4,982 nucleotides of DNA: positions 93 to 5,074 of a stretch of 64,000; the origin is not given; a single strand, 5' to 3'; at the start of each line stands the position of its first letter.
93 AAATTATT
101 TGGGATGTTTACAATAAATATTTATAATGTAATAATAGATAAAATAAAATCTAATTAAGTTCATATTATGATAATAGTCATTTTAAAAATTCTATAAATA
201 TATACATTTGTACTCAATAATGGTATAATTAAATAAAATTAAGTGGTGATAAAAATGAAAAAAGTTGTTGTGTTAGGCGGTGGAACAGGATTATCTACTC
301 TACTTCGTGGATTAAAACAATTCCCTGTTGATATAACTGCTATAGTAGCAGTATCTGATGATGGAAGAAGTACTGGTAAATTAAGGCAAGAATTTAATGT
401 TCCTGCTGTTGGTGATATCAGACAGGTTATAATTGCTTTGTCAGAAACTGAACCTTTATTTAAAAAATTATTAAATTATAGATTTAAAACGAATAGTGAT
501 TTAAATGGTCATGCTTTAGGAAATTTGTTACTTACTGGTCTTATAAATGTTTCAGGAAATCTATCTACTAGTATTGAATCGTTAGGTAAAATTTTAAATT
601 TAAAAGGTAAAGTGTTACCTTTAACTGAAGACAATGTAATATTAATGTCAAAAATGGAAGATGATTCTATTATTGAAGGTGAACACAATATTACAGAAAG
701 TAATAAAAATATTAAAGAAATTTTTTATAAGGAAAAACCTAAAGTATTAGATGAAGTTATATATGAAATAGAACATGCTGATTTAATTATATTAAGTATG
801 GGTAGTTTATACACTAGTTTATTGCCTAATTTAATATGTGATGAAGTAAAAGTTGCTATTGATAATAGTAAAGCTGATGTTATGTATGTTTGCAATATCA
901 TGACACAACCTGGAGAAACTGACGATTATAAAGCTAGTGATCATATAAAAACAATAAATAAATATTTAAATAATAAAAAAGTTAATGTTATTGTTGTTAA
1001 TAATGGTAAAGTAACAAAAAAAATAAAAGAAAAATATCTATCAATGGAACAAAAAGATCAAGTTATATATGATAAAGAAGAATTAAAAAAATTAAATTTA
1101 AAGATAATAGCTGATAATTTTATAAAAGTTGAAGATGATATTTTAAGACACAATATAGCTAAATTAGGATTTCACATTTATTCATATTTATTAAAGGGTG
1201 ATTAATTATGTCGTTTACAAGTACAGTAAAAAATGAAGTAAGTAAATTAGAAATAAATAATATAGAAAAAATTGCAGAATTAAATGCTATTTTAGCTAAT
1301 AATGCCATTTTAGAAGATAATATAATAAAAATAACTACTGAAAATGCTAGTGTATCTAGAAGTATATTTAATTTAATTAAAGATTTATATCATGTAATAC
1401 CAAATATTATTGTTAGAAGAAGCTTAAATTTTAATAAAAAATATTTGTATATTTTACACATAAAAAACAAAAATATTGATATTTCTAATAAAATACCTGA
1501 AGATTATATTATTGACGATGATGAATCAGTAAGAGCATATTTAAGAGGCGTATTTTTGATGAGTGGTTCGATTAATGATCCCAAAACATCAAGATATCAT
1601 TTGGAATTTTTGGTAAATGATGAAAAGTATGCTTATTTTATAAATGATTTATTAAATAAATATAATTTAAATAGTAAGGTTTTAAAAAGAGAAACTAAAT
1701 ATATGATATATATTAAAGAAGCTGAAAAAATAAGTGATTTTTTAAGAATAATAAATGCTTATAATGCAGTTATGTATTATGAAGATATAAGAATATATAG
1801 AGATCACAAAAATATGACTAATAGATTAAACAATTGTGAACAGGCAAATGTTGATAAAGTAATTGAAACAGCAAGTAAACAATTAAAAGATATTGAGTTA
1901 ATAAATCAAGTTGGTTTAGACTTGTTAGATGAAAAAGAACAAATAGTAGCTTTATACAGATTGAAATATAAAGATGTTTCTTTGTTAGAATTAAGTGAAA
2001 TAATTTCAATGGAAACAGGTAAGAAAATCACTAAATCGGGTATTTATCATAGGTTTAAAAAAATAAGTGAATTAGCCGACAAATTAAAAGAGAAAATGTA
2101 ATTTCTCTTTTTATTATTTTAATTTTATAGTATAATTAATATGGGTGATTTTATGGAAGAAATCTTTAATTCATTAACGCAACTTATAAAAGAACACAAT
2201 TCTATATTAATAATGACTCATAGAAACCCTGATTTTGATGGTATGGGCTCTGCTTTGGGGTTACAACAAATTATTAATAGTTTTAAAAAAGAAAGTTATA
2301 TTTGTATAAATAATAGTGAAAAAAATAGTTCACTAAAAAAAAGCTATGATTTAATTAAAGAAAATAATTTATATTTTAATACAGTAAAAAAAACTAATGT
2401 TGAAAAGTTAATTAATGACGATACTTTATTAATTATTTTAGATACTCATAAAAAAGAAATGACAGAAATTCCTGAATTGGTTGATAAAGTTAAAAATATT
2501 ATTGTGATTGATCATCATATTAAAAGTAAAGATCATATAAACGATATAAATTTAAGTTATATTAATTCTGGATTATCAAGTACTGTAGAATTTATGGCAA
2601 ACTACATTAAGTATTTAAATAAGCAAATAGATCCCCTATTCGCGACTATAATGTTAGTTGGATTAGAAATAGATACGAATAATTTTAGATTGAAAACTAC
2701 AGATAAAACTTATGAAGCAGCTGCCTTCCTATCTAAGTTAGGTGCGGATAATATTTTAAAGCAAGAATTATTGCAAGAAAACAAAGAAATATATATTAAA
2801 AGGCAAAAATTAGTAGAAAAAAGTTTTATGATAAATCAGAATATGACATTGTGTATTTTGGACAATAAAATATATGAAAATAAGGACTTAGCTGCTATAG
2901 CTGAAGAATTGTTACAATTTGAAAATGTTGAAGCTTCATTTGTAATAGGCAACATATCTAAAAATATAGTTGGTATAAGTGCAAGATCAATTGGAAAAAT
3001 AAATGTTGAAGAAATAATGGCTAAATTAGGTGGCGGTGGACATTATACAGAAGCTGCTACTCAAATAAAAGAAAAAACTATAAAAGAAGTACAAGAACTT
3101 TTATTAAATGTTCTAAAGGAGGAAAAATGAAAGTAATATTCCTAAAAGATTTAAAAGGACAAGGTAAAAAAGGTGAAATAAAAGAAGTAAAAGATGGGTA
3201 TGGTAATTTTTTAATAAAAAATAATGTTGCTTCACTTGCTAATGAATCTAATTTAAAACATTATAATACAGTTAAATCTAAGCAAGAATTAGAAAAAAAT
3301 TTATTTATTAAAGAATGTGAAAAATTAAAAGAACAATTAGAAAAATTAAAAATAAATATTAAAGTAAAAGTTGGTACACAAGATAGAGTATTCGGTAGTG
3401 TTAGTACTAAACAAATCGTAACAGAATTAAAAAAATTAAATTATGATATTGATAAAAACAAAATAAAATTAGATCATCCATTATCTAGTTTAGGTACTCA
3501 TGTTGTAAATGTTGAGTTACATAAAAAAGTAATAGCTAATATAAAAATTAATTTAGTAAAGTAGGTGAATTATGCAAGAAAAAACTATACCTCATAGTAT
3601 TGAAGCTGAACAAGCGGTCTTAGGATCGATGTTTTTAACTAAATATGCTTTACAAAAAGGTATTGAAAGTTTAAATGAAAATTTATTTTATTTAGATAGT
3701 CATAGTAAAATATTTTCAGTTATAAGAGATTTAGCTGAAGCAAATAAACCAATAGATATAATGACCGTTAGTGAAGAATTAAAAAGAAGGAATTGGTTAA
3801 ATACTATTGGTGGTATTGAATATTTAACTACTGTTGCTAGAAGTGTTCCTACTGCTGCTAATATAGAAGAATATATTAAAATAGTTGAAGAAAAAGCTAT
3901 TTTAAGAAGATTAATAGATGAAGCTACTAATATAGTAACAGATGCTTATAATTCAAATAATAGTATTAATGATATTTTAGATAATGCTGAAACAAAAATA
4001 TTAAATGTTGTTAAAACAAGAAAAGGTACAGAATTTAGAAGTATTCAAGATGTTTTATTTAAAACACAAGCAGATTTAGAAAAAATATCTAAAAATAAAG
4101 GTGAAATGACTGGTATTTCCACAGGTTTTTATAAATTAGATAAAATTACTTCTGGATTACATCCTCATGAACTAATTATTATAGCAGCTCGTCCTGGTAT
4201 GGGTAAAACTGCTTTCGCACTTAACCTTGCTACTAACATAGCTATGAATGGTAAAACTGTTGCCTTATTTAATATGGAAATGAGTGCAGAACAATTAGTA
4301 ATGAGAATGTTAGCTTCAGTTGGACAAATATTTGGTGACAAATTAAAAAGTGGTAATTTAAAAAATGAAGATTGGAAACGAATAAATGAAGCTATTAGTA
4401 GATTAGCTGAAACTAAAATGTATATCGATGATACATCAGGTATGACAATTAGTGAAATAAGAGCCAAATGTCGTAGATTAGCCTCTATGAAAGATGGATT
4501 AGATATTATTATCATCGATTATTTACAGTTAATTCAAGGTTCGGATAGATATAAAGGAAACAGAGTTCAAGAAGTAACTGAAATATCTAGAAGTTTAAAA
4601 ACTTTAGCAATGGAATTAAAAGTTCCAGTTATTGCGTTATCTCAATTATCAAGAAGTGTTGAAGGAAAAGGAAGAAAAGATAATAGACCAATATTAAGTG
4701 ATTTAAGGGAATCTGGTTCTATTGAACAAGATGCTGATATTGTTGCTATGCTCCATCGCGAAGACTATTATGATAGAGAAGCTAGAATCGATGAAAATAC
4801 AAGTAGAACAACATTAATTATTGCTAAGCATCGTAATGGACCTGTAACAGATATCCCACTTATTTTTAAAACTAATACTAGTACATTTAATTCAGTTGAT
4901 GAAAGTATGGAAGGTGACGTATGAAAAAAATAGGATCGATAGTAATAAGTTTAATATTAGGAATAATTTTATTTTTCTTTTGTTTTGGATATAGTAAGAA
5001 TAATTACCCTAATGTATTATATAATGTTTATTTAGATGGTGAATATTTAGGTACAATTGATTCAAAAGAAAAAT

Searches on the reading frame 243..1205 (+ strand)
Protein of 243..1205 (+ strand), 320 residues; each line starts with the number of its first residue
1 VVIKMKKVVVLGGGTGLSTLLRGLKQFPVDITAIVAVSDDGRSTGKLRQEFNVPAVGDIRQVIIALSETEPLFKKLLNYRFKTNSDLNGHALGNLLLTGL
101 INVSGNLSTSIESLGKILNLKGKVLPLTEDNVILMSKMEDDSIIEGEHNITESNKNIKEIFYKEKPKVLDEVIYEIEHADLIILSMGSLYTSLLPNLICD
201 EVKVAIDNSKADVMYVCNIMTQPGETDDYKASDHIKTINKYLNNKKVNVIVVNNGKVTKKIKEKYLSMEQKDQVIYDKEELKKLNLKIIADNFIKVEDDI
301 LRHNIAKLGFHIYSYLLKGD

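Call 71: search_protein_families(library=pfam, proteins=[window:243-1205:+], max_evalue=0.00001)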
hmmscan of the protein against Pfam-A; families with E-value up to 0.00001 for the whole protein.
window:243-1205:+ (320 aa): 1 family
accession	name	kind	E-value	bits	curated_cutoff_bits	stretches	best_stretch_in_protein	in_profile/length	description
PF01933.23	CofD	-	7.6e-100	334.3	30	1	8-294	1-290/290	2-phospho-L-lactate transferase CofD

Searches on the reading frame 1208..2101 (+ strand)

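Call 71: search_protein_families(library=pfam, proteins=[window:1208-2101:+], max_evalue=0.00001)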
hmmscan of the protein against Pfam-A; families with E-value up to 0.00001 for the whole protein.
window:1208-2101:+ (297 aa): 3 families
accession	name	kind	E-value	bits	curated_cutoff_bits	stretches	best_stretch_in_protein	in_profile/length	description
PF14527.11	LAGLIDADG_WhiA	-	1.5e-30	105.6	23.2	1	109-200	2-92/93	WhiA LAGLIDADG-like domain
PF02650.20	HTH_WhiA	-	1e-24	87.1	27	1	205-290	2-84/84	WhiA C-terminal HTH domain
PF10298.14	WhiA_N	-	4e-13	49.7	23.4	1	20-89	3-76/86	WhiA N-terminal LAGLIDADG-like domain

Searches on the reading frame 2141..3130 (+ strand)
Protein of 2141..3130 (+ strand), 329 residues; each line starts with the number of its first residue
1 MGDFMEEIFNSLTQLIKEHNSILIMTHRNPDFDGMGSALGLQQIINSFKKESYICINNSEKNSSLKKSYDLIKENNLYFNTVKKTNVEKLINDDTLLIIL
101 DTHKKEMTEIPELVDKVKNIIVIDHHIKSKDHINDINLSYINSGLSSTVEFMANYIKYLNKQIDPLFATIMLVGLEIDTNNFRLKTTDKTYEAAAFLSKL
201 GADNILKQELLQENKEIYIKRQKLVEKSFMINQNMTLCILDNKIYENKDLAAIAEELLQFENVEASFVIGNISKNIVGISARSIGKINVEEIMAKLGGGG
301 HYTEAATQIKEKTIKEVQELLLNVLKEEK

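Call 71: search_protein_families(library=pfam, proteins=[window:2141-3130:+], max_evalue=0.00001)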
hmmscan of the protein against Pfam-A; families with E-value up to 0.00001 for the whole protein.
window:2141-3130:+ (329 aa): 2 families
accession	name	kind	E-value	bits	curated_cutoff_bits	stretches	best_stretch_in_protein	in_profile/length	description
PF01368.27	DHH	-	2.3e-21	76.8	28.1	1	22-174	2-124/125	DHH family, N-terminal domain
PF02272.25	DHHA1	-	4.1e-14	53.3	25.9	1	237-326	4-101/102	DHHA1 domain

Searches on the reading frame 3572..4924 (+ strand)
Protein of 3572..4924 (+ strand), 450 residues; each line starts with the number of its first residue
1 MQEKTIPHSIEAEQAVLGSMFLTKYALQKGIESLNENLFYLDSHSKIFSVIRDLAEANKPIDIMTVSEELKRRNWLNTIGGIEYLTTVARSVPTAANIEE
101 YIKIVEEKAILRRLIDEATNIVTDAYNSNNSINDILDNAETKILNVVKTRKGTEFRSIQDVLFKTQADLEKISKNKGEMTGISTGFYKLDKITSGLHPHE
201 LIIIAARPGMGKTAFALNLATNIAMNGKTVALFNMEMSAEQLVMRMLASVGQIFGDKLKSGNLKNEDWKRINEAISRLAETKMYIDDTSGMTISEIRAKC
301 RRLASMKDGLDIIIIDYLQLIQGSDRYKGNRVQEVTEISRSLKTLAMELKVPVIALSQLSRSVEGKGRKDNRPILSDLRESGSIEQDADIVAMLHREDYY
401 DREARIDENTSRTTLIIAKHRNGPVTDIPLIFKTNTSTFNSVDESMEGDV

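Call 71: search_protein_families(library=pfam, proteins=[window:3572-4924:+], max_evalue=0.00001)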
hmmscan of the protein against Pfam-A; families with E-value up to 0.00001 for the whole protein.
window:3572-4924:+ (450 aa): 3 families
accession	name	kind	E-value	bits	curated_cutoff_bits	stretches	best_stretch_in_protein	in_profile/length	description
PF03796.21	DnaB_C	-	3.7e-104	348.1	27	1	181-440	1-254/255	DnaB-like helicase C terminal domain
PF00772.26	DnaB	-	1e-32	112.6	23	1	7-107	3-103/103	DnaB-like helicase N terminal domain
PF13481.12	AAA_25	-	8.3e-12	45.6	27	1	189-358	22-189/195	AAA domain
